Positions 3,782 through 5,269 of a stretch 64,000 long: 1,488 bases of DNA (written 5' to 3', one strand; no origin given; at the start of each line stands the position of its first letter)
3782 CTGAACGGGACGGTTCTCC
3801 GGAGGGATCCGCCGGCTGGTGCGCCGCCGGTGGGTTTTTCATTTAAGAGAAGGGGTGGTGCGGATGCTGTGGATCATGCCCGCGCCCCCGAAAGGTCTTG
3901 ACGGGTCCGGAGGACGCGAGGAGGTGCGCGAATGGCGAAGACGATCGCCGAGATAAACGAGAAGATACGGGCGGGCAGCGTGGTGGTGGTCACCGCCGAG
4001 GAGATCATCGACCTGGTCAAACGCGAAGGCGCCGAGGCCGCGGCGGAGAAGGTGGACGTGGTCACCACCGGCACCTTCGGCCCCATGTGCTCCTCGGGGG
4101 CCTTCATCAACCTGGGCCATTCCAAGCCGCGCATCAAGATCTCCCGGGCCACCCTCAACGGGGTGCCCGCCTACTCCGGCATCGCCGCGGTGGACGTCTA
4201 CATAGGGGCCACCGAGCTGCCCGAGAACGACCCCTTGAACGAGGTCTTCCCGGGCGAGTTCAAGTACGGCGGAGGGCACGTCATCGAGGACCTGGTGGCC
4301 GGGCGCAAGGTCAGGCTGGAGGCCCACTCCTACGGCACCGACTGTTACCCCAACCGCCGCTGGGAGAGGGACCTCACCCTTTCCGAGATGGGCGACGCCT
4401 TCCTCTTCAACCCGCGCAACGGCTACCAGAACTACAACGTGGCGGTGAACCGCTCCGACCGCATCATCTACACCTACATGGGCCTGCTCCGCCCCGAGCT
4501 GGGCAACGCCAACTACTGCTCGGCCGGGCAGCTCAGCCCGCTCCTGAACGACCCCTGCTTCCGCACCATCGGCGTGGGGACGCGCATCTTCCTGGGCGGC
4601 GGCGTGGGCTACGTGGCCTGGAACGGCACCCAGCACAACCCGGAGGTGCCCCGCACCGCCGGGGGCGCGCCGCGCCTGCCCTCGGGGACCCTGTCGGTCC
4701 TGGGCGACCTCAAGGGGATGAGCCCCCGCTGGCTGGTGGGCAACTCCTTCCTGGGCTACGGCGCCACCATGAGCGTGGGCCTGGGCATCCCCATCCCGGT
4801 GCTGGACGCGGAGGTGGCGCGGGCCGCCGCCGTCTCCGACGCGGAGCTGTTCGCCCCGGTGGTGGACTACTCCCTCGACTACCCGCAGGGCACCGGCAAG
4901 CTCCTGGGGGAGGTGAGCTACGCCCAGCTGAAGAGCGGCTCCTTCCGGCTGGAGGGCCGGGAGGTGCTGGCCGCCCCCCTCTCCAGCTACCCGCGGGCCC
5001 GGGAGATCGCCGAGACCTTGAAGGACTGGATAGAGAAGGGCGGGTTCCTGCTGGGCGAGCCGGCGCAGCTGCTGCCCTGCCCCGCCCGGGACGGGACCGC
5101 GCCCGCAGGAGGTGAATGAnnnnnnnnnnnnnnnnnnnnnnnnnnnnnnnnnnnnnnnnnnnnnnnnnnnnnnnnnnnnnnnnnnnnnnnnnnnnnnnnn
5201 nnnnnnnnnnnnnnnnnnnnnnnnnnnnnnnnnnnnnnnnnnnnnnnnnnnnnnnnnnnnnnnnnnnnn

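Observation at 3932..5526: Archaeal-type sulfide-dependent homocysteine synthesis (DUF39 plus NIL-ferredoxin) in a high-GC Firmicutes-like bacterium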

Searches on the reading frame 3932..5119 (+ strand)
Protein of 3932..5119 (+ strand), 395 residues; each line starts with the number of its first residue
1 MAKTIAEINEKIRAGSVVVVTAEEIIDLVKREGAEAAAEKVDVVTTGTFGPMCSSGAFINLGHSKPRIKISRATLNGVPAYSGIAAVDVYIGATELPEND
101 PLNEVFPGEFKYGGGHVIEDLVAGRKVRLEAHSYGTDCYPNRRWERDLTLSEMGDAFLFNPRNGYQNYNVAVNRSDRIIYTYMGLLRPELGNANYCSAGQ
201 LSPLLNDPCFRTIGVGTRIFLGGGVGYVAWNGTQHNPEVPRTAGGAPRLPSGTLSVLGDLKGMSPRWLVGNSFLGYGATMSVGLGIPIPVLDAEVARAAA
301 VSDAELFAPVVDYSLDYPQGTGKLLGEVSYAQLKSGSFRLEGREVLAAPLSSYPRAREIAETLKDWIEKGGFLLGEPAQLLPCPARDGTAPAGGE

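Call 7: search_protein_families(library=pfam, proteins=[window:3932-5119:+])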
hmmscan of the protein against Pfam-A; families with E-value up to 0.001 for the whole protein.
window:3932-5119:+ (395 aa): 1 family
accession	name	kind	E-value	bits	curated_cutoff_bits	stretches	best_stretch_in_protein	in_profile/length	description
PF01837.22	HcyBio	-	2.1e-150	500.9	26.2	1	17-374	1-349/349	Homocysteine biosynthesis enzyme, sulfur-incorporation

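Call 11: search_protein_families(library=ncbifam, proteins=[window:3932-5119:+])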
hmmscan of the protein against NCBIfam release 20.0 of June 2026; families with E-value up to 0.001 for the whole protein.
window:3932-5119:+ (395 aa): 1 family
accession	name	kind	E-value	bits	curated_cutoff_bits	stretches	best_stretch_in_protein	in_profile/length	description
TIGR03287.1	methan_mark_16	hypoth_equivalog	7.8e-35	120.1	363.95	1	19-313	1-275/391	methanogenesis marker 16 metalloprotein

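Call 12: find_homologous_proteins(query=window:3932-5116:+)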
Query window:3932-5116:+ (395 aa): 8000 proteins with E <= 0.001 among 8000 candidates; the best 120 are listed.
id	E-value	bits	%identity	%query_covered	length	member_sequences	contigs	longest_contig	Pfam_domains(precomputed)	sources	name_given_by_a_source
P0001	2.0e-262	888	99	100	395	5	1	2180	PF01837.23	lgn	-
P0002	7.4e-239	810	90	100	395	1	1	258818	PF01837.23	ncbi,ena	-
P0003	2.3e-234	796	88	100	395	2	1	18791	PF01837.23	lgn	-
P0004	4.1e-233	792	87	100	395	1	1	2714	PF01837.23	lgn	-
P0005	2.1e-227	773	86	100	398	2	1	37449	PF01837.23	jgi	jgi:uncharacterized protein (DUF39 family)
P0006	2.5e-223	759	85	100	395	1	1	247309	PF01837.23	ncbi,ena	-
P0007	5.1e-221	752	84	100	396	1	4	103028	PF01837.23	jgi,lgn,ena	-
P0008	1.8e-218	743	81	100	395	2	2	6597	PF01837.23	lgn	-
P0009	1.2e-214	731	80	100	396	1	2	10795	PF01837.23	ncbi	-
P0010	3.3e-211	719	80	98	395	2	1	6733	PF01837.23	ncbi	-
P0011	2.3e-201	687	76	98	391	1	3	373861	PF01837.23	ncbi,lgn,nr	ncbi:homocysteine biosynthesis protein [Candidatus Solincola sp.]|nr:homocysteine biosynthesis prote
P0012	2.9e-201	687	76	98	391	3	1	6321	PF01837.23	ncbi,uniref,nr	ncbi:homocysteine biosynthesis protein [Candidatus Solincola tengchongensis]|uniref:homocysteine bio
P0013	5.6e-201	686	76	98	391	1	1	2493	PF01837.23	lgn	-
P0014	3.7e-200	683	76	98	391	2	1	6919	PF01837.23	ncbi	-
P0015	5.2e-200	682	76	98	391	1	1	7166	PF01837.23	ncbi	-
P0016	9.5e-200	682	75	98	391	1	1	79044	PF01837.23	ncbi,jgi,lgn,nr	ncbi:MAG: homocysteine biosynthesis protein [Actinomycetota bacterium]|nr:homocysteine biosynthesis 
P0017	1.2e-199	681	75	98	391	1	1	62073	PF01837.23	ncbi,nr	ncbi:MAG: homocysteine biosynthesis protein [Actinobacteria bacterium]|nr:homocysteine biosynthesis 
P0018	1.2e-199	681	76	98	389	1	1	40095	PF01837.23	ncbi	-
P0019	7.0e-199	679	76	98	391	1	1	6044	PF01837.23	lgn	-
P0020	1.8e-198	677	76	98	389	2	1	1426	PF01837.23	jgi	-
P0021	3.3e-198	677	76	98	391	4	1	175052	PF01837.23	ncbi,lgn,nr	ncbi:MAG: hypothetical protein HPY75_02080 [Actinobacteria bacterium]|nr:hypothetical protein [Actin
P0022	5.7e-198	676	75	98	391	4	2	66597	PF01837.23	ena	-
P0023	1.2e-197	675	76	98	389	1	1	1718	PF01837.23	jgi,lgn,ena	-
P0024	1.6e-197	674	75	98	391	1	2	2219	PF01837.23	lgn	-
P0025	5.0e-197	673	75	98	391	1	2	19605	PF01837.23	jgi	-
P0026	5.1e-197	673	74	98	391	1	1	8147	PF01837.23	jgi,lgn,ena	-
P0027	1.2e-196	671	74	98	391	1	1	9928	PF01837.23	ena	-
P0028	1.2e-196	671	75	98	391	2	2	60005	PF01837.23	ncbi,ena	-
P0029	1.7e-196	671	74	98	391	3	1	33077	PF01837.23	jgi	jgi:uncharacterized protein (DUF39 family)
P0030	4.5e-196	670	74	98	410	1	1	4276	PF01837.23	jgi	jgi:uncharacterized protein (DUF39 family)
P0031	6.9e-196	669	74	98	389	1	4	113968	PF01837.23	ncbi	ncbi:MAG: homocysteine biosynthesis protein [Actinomycetota bacterium]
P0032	9.0e-196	669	74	98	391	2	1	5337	PF01837.23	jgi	jgi:uncharacterized protein (DUF39 family)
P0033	1.0e-195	668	74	98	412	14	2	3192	PF01837.23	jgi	-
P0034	1.2e-195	668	74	98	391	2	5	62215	PF01837.23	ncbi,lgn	-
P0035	1.7e-195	668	75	98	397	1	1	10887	PF01837.23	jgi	jgi:uncharacterized protein (DUF39 family)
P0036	2.6e-195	667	74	98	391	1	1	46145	PF01837.23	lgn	-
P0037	6.0e-195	666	74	98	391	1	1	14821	PF01837.23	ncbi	-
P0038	9.1e-195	665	73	98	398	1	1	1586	PF01837.23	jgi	jgi:uncharacterized protein (DUF39 family)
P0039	1.1e-194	665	73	98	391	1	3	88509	PF01837.23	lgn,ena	-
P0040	1.1e-194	665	73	98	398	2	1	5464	PF01837.23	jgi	-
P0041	1.8e-194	664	74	98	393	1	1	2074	PF01837.23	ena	-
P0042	2.3e-194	664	75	98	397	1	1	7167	PF01837.23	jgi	jgi:uncharacterized protein (DUF39 family)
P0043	3.5e-194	663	73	98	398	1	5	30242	PF01837.23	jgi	jgi:uncharacterized protein (DUF39 family)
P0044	3.8e-194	663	74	98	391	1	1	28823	PF01837.23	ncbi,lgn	-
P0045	8.8e-194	662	74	98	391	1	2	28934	PF01837.23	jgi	-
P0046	9.1e-194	662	75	98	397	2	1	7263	PF01837.23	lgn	-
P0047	1.2e-193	662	73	98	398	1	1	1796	PF01837.23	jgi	jgi:uncharacterized protein (DUF39 family)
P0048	1.4e-193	661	73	98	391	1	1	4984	PF01837.23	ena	-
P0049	2.9e-193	660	73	100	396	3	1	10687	PF01837.23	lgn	-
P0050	3.1e-193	660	74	98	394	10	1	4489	PF01837.23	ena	-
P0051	3.2e-193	660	73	99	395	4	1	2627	PF01837.23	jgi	-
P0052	3.3e-193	660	73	98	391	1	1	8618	PF01837.23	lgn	-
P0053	6.8e-193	659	73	98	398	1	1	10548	PF01837.23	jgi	jgi:uncharacterized protein (DUF39 family)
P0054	9.2e-193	659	73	98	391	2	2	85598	PF01837.23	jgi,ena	jgi:uncharacterized protein (DUF39 family)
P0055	1.9e-192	658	73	98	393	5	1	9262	PF01837.23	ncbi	-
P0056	1.9e-192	658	73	98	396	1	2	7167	PF01837.23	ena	-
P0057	9.6e-192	655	72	98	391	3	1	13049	PF01837.23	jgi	jgi:L-aspartate semialdehyde sulfurtransferase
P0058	2.3e-191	654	73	98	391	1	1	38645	PF01837.23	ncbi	-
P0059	6.9e-191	652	73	98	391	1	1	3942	PF01837.23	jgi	jgi:uncharacterized protein (DUF39 family)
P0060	9.0e-191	652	73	98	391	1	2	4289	PF01837.23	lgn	-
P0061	1.1e-190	652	72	98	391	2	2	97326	PF01837.23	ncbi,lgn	-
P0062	1.4e-190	651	73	98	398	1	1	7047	PF01837.23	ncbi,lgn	ncbi:MAG: homocysteine biosynthesis protein [Actinomycetota bacterium]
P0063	5.4e-190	650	72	98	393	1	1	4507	PF01837.23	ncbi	ncbi:MAG: homocysteine biosynthesis protein [Candidatus Geothermincolia bacterium]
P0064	5.7e-190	649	73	98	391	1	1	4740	PF01837.23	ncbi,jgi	jgi:uncharacterized protein (DUF39 family)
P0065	2.3e-188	644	73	98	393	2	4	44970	PF01837.23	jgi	jgi:uncharacterized protein (DUF39 family)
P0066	2.7e-188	644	71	98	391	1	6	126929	PF01837.23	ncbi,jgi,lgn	jgi:L-aspartate semialdehyde sulfurtransferase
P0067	3.4e-188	644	73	98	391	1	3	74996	PF01837.23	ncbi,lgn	-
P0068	7.1e-188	643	71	98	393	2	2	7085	PF01837.23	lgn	-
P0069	1.4e-187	642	73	98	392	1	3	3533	PF01837.23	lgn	-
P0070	2.1e-186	638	71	98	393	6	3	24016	PF01837.23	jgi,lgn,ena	-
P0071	6.5e-186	636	71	98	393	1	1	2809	PF01837.23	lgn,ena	-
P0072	1.7e-185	635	70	98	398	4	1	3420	PF01837.23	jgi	jgi:uncharacterized protein (DUF39 family)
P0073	2.7e-185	634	71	98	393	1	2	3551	PF01837.23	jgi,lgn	jgi:uncharacterized protein (DUF39 family)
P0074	1.1e-183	629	68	98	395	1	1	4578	PF01837.23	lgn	-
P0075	1.8e-183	628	71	97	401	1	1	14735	PF01837.23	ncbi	-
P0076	2.1e-183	628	71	97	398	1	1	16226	PF01837.23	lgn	-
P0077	4.0e-183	627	71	97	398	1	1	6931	PF01837.23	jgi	jgi:uncharacterized protein (DUF39 family)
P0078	3.1e-182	624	71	97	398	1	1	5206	PF01837.23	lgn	-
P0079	1.3e-181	622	67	98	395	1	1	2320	PF01837.23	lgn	-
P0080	2.1e-181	621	72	94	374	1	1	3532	PF01837.23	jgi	-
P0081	1.0e-180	619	70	97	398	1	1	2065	PF01837.23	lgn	-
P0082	5.4e-180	617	70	97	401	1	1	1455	PF01837.23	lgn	-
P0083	8.2e-180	616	70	97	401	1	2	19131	PF01837.23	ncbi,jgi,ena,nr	ncbi:MAG: hypothetical protein CVV03_10325 [Firmicutes bacterium HGW-Firmicutes-8]|nr:MAG: hypotheti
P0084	3.1e-179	614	70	97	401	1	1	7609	PF01837.23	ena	-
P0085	4.1e-179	614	70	97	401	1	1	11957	PF01837.23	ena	-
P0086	6.8e-179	613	67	99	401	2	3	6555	PF01837.23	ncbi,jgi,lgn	-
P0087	6.9e-179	613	69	97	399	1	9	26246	PF01837.23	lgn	-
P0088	2.3e-178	611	69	96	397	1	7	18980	PF01837.23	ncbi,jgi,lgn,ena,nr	ncbi:MAG: hypothetical protein GX197_01845 [Firmicutes bacterium]|nr:hypothetical protein [Bacillota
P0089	9.2e-178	609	68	97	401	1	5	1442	PF01837.23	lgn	-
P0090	1.0e-177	609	67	97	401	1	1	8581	PF01837.23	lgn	-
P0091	1.8e-177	608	68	97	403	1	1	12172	PF01837.23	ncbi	-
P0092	4.3e-177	607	67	97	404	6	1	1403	PF01837.23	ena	-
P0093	1.3e-176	605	68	97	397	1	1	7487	PF01837.23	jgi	-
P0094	2.9e-176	604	69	97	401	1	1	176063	PF01837.23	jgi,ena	-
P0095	4.4e-176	604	67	97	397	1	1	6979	PF01837.23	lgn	-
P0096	5.6e-176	603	68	96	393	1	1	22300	PF01837.23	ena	-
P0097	5.8e-176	603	68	97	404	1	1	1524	PF01837.23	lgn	-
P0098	7.6e-176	603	69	97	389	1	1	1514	PF01837.23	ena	-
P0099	9.5e-176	603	67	97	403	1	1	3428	PF01837.23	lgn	-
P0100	2.7e-175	601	67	99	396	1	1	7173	PF01837.23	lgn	-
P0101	2.9e-175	601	67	97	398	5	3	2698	PF01837.23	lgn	-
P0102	3.0e-175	601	68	96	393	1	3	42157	PF01837.23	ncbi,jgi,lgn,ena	-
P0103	3.2e-175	601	68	96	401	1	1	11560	PF01837.23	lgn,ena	-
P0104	3.4e-175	601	69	96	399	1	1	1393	PF01837.23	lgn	-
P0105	4.5e-175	600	68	97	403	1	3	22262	PF01837.23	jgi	-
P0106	4.7e-175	600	70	96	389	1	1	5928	PF01837.23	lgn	-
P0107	4.9e-175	600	68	97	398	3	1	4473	PF01837.23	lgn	-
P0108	5.1e-175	600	70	96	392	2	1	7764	PF01837.23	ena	-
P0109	6.2e-175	600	68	97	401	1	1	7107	PF01837.23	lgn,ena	-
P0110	6.3e-175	600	68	97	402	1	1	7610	PF01837.23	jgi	-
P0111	6.5e-175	600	68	96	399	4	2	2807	PF01837.23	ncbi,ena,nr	ncbi:MAG: hypothetical protein GX167_08435 [Firmicutes bacterium]|nr:hypothetical protein [Bacillota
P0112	6.7e-175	600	67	97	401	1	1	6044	PF01837.23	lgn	-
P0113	7.2e-175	600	66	97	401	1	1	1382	PF01837.23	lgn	-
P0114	7.7e-175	600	67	97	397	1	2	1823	PF01837.23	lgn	-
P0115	8.9e-175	599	67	97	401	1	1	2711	PF01837.23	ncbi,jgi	jgi:uncharacterized protein (DUF39 family)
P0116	9.1e-175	599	68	97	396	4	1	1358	PF01837.23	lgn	-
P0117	9.2e-175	599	67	97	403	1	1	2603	PF01837.23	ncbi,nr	ncbi:MAG: homocysteine biosynthesis protein [Staphylothermus sp.]|nr:homocysteine biosynthesis prote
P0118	9.8e-175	599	67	97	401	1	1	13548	PF01837.23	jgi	-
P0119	1.1e-174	599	67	97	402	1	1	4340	PF01837.23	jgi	-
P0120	1.2e-174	599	67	97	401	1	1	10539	PF01837.23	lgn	-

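Call 13: find_encoding_contigs(protein=window:3932-5116:+, flank=10000, max_places=6)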
Protein window:3932-5116:+ (395 aa): 3 contigs read that carry it; 3 places shown.
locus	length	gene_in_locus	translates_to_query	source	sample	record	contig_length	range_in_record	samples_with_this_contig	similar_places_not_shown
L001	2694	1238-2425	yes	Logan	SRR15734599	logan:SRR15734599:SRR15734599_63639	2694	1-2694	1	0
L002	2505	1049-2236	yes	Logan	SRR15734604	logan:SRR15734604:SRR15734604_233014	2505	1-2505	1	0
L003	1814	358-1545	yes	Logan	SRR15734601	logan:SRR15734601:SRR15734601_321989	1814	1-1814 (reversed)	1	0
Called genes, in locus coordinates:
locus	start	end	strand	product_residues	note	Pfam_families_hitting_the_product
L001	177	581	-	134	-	-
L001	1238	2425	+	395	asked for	PF01837:HcyBio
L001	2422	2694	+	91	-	?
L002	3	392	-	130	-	?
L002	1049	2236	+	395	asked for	PF01837:HcyBio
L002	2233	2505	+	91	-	?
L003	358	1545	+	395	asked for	PF01837:HcyBio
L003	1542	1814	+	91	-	?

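Call 14: find_related_loci(query=window:3932-5116:+, collection=genome_contigs, flank=6000)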
Query window:3932-5116:+ (395 aa) in genome_contigs; peptide patterns used: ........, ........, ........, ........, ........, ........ (x = any residue, [..] = any of these).
598 stretches matched a pattern (row limit reached: there are more); 502 encode a relative of the query (tblastn E <= 1e-3); the best 80 are kept; 80 distinct loci.
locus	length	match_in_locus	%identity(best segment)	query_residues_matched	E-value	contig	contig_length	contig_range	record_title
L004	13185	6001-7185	90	1-395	0e+0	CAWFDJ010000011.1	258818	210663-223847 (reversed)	MAG: uncultured bacterium isolate MFD04716.bin.2.264 genome assembly, contig: contig_22871, whole genome shotgun sequenc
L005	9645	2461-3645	79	1-395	0e+0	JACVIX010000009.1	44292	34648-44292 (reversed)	MAG: Candidatus Geothermincola primus isolate QZM4_2.bin.425 contig009, whole genome shotgun sequence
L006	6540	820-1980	76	1-387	0e+0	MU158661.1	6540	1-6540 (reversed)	MAG: Candidatus Solincola tengchongensis isolate DRTY-6.bin.58 genomic scaffold NODE_17370_length_6540_cov_1.0867, whole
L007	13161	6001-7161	74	1-387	0e+0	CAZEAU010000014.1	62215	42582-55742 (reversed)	MAG TPA_asm: uncultured Actinomycetota bacterium isolate binchicken_co39_260 genome assembly, contig: NODE_1036_length_6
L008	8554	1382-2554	74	1-391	0e+0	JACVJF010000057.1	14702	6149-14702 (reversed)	MAG: Candidatus Solincola quzhuomuensis isolate QZM4_1.bin.364 contig057, whole genome shotgun sequence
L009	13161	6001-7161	74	1-387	0e+0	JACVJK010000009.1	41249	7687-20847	MAG: Actinomycetota bacterium isolate GMQP.bin.3 contig009, whole genome shotgun sequence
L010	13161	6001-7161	73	1-387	0e+0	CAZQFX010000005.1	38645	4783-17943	MAG TPA_asm: uncultured Actinomycetota bacterium isolate SRP257756_co1_219 genome assembly, contig: NODE_616_length_3864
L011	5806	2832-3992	73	1-387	0e+0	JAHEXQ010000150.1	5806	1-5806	MAG: Actinomycetes bacterium isolate nzgw108 NODE_28067_length_5807_cov_2.842596, whole genome shotgun sequence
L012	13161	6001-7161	71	1-387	0e+0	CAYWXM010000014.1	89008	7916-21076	MAG TPA_asm: uncultured Actinomycetota bacterium isolate SRP067234_co1_219 genome assembly, contig: k99_217099, whole ge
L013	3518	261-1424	65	3-389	0e+0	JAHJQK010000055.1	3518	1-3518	MAG: Proteobacteria bacterium isolate OS_PC_MetaG.mb.106 OS_PC_MetaG.mb.106_k141_172425, whole genome shotgun sequence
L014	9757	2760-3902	67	3-382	1e-176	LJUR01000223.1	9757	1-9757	MAG: Deltaproteobacteria bacterium SM23_61 WORSMTZ_44652, whole genome shotgun sequence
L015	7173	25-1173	66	1-383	8e-177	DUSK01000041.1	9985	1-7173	MAG TPA_asm: Syntrophaceticus sp. isolate AS04akNAM_129 17983_AS04, whole genome shotgun sequence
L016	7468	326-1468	65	3-383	6e-176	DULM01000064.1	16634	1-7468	MAG TPA_asm: Syntrophomonadaceae bacterium isolate AS04akNAM_115 16567_AS04, whole genome shotgun sequence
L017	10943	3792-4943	67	1-382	2e-175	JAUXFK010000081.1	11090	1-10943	MAG: Deltaproteobacteria bacterium isolate CSMAG_2901 CSMAG_2901_k117_6251339_length_11090_cov_13.0000, whole genome sho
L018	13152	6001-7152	65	1-382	3e-175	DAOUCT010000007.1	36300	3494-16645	MAG TPA_asm: Dehalococcoidia bacterium isolate H85_861 40094, whole genome shotgun sequence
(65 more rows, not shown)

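Call 26: find_related_loci(query=window:3932-5116:+, collection=metagenome_contigs, flank=3000)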
Query window:3932-5116:+ (395 aa) in metagenome_contigs; peptide patterns used: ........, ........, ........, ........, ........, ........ (x = any residue, [..] = any of these).
600 stretches matched a pattern (row limit reached: there are more); 512 encode a relative of the query (tblastn E <= 1e-3); the best 80 are kept; 80 distinct loci.
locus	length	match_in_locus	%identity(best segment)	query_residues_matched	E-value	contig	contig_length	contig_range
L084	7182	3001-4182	84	1-394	0e+0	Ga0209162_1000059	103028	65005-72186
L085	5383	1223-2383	80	1-387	0e+0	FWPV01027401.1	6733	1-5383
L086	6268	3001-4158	76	1-386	0e+0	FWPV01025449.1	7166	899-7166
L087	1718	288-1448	76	1-387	0e+0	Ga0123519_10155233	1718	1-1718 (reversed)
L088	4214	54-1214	74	1-387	0e+0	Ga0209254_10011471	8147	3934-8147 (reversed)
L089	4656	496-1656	73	1-387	0e+0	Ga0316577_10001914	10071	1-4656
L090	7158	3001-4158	72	1-386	0e+0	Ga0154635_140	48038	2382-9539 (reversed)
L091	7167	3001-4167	71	1-389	0e+0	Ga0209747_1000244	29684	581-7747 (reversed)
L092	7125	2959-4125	71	1-389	0e+0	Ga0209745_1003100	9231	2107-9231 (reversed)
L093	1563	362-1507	68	1-382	0e+0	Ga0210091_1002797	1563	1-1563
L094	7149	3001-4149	66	1-383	4e-177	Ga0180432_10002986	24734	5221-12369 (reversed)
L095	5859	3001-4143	66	3-382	4e-178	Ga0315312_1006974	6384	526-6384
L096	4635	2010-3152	66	3-382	0e+0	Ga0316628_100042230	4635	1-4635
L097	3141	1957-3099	66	3-382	0e+0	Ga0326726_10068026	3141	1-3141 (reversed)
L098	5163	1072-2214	67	3-382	2e-179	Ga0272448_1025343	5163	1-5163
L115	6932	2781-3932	65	1-382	1e-172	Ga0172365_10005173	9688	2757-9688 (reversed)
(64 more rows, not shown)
